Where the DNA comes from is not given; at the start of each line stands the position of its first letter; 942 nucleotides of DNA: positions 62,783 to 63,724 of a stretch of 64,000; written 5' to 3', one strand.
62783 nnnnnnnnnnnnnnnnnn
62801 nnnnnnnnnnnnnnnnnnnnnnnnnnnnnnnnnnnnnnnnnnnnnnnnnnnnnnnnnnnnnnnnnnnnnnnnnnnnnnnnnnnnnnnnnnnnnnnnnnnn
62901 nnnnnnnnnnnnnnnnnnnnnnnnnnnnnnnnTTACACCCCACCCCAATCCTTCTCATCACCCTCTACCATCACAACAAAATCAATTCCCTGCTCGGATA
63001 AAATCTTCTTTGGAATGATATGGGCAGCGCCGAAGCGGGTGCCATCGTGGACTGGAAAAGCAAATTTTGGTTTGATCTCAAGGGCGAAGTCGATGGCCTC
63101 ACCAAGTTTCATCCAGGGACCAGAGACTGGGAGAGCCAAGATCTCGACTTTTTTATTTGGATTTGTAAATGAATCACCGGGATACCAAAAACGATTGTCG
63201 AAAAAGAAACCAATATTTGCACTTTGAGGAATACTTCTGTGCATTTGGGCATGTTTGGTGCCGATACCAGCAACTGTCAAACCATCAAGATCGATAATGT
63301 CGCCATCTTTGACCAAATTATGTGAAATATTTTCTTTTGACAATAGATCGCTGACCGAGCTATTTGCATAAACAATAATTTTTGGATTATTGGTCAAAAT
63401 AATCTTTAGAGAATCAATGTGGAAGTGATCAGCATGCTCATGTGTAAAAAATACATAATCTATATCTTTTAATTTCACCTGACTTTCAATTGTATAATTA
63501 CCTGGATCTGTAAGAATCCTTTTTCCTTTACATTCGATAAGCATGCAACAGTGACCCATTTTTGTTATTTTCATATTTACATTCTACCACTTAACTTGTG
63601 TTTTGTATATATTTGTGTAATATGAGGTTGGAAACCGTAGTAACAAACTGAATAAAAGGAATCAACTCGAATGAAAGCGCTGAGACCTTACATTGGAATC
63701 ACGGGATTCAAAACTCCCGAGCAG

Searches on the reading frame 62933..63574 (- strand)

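Call 49: search_protein_families(library=pfam, proteins=[window:62933-63574:-], max_evalue=0.001)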
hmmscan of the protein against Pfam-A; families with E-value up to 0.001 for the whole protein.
window:62933-63574:- (213 aa): 3 families
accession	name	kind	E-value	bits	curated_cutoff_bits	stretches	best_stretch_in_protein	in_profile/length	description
PF13483.12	Lactamase_B_3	-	4e-24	85.8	24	1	2-176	1-160/160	Beta-lactamase superfamily domain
PF12706.13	Lactamase_B_2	-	2.2e-11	44.1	27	1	19-176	2-199/200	Beta-lactamase superfamily domain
PF00753.33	Lactamase_B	-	1.3e-07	32.2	22.7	1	10-176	8-196/196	Metallo-beta-lactamase superfamily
